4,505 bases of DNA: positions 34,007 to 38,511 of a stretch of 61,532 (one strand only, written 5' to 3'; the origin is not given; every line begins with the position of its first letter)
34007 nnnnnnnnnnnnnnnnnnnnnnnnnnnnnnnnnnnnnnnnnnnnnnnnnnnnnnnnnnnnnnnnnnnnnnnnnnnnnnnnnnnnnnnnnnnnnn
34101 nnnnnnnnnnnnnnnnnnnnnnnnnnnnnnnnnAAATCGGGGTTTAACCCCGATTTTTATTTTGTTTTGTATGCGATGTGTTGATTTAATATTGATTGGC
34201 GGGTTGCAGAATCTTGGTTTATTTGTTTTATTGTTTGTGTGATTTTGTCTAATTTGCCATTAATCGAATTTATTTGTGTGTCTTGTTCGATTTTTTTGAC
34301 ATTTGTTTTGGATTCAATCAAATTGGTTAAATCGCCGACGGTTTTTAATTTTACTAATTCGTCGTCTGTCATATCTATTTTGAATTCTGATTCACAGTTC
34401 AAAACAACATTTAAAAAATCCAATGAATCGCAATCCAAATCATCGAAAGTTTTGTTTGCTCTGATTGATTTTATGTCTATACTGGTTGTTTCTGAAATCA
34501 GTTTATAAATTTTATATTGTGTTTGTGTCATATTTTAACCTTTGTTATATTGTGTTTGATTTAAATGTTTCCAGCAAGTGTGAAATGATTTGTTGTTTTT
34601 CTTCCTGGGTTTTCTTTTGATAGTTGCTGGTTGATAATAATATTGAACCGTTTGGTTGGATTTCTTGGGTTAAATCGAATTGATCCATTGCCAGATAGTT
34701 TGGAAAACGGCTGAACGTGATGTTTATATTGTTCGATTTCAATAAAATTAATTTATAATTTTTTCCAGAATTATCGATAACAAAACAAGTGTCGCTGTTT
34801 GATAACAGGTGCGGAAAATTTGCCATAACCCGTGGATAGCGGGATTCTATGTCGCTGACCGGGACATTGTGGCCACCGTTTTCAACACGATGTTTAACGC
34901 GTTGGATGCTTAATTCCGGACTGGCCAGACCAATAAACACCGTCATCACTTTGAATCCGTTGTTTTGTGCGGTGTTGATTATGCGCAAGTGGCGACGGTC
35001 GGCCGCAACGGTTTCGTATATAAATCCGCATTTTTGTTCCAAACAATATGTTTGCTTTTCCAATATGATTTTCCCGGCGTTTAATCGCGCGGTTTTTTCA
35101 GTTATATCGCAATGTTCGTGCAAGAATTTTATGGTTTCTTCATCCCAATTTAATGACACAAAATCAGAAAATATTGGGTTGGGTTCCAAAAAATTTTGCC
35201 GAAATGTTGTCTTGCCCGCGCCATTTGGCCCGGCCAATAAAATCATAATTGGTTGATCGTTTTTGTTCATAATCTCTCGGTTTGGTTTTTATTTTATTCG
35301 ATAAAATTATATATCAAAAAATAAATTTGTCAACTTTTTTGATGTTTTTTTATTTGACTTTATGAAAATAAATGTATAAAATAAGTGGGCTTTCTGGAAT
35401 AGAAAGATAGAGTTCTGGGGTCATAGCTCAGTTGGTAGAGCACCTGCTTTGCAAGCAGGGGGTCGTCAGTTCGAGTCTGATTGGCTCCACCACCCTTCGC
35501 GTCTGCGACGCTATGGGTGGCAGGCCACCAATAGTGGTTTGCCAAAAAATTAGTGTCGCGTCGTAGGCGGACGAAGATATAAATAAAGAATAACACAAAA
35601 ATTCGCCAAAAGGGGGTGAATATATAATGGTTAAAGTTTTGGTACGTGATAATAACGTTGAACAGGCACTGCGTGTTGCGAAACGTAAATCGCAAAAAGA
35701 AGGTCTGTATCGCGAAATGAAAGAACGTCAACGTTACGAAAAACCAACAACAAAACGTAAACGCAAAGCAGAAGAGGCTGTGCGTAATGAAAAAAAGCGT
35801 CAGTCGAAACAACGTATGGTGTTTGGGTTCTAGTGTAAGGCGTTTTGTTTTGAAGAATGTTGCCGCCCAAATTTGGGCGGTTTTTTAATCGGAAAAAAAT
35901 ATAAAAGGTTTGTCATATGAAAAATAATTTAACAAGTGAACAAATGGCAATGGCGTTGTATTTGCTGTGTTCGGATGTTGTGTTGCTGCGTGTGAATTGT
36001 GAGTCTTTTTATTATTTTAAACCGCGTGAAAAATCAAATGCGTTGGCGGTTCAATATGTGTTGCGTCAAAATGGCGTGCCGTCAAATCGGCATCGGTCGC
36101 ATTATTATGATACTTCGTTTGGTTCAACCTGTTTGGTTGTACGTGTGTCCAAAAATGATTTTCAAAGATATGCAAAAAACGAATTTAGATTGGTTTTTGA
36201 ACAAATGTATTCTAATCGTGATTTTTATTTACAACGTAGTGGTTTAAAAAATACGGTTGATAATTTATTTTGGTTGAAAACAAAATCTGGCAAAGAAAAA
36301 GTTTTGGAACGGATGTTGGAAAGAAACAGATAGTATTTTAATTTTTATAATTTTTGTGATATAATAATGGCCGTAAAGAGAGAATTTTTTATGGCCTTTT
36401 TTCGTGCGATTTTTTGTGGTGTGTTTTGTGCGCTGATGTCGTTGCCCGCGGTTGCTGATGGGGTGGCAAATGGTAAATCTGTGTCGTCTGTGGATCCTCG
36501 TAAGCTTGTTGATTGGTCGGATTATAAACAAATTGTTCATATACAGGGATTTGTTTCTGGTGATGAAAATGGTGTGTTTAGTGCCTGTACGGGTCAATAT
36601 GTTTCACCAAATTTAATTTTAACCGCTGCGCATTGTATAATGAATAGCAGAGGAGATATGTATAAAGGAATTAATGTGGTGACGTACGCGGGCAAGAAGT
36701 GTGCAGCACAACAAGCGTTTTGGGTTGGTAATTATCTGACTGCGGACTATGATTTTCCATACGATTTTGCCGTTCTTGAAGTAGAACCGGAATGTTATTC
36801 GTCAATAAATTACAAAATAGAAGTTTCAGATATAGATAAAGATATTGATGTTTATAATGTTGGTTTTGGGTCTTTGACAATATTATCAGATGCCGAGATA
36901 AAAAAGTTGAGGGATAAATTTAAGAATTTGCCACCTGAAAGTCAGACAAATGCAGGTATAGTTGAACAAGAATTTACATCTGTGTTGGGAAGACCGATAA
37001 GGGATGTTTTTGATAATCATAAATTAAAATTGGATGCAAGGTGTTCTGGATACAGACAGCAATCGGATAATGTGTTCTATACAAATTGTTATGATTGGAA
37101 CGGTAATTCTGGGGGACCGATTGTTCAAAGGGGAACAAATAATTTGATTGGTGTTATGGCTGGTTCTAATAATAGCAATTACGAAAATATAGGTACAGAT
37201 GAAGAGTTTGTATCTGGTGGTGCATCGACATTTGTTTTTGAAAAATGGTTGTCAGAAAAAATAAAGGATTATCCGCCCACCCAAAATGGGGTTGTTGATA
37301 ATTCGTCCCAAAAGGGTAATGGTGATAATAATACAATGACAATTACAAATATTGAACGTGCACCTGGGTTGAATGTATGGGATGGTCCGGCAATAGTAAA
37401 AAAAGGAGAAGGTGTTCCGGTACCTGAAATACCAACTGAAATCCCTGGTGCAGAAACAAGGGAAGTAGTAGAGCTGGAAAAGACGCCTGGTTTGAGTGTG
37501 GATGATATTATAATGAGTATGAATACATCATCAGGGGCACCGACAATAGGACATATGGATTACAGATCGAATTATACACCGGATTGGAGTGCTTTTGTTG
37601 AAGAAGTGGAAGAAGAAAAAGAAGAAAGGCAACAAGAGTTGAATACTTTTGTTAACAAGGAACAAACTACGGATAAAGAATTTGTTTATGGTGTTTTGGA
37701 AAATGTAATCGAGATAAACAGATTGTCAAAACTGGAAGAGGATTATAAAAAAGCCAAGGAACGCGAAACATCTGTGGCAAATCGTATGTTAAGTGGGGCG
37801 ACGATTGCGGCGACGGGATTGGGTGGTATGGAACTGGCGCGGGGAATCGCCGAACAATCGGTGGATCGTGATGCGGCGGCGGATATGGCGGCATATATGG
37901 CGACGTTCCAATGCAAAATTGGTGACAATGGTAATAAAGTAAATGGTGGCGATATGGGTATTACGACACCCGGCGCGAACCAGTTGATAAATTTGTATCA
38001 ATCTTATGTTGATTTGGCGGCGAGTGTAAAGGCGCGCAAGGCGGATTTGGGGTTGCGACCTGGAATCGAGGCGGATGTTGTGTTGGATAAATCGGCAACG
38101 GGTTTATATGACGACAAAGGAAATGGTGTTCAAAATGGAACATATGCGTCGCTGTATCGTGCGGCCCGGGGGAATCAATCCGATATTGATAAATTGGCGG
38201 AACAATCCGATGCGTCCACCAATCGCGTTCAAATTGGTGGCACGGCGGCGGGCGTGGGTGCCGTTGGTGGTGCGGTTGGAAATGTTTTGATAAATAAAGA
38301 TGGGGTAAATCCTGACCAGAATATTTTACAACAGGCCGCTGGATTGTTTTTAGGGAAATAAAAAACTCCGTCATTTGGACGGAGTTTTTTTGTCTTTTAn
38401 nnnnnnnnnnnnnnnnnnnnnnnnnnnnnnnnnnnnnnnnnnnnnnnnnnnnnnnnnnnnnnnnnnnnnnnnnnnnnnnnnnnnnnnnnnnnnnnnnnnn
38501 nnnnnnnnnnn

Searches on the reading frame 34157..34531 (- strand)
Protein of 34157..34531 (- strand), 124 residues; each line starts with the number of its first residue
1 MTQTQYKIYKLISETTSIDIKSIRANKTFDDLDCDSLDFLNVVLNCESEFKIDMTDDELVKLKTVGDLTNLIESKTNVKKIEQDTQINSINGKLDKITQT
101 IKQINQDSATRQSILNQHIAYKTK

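Call 71: search_protein_families(library=pfam, proteins=[window:34157-34531:-], max_evalue=0.01)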
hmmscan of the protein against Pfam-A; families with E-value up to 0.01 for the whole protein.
window:34157-34531:- (124 aa): 2 families
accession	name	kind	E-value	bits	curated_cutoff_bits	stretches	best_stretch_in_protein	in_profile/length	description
PF00550.31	PP-binding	-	3.3e-10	40.5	20.8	1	8-72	3-67/67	Phosphopantetheine attachment site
PF14942.11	Muted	-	0.0073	16.9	26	0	49-120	28-100/146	Organelle biogenesis, Muted-like protein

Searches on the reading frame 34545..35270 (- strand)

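Call 71: search_protein_families(library=pfam, proteins=[window:34545-35270:-], max_evalue=0.01)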
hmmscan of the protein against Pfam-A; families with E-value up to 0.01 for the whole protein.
window:34545-35270:- (241 aa): 5 families
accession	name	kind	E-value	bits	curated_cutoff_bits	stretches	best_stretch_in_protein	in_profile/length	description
PF06414.18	Zeta_toxin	-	5.6e-13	49.2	22.3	1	4-169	13-189/199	Zeta toxin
PF13671.12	AAA_33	-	2.3e-06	28.4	27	1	9-138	1-128/143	AAA domain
PF13479.12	AAA_24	-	0.00061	20.1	27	1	7-37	2-30/195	AAA domain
PF21056.3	ZSWIM1-3_RNaseH-like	-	0.0046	17.3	27.2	0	163-239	14-96/128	Zinc finger SWIM domain-containing protein 1/3, RNaseH-like domain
PF00005.33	ABC_tran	-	0.0055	17.7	25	0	10-103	14-94/137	ABC transporter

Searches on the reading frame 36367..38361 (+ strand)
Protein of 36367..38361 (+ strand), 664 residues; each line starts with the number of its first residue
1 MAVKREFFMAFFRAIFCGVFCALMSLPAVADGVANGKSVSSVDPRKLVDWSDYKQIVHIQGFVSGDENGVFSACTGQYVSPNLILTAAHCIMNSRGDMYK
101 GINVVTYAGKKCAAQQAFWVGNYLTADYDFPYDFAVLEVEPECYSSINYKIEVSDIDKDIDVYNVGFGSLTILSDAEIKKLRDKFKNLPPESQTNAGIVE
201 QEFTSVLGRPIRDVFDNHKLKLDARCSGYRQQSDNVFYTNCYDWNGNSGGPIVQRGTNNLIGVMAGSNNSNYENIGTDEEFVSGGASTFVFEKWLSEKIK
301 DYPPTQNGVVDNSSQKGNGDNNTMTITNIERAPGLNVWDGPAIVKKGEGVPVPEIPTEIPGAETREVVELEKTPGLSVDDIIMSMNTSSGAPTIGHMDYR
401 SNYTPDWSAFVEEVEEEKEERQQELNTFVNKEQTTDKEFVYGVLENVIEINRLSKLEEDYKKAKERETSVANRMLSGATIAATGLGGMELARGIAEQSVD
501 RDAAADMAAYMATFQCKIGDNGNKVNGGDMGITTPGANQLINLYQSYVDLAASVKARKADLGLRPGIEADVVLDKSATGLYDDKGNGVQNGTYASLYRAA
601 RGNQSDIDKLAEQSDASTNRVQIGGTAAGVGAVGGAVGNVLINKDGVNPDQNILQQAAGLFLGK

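Call 24: search_protein_families(library=pfam, proteins=[window:36367-38361:+], max_evalue=0.01)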
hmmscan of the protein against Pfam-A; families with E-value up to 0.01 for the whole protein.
window:36367-38361:+ (664 aa): 2 families
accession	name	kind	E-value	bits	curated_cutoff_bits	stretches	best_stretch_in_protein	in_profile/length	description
PF13365.12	Trypsin_2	-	2.6e-11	44.9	27.6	1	74-263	1-144/144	Trypsin-like peptidase domain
PF00089.32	Trypsin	-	6.7e-11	42.9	20.6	1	60-142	15-97/220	Trypsin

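Call 64: search_solved_structures(query=window:36367-38361:+, max_evalue=0.01)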
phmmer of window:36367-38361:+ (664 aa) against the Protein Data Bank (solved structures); distinct sequences matched with E-value up to 0.01: 1.
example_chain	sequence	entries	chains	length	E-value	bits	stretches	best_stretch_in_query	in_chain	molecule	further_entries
1p3c_A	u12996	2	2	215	0.00013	23.9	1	72-150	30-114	glutamyl-endopeptidase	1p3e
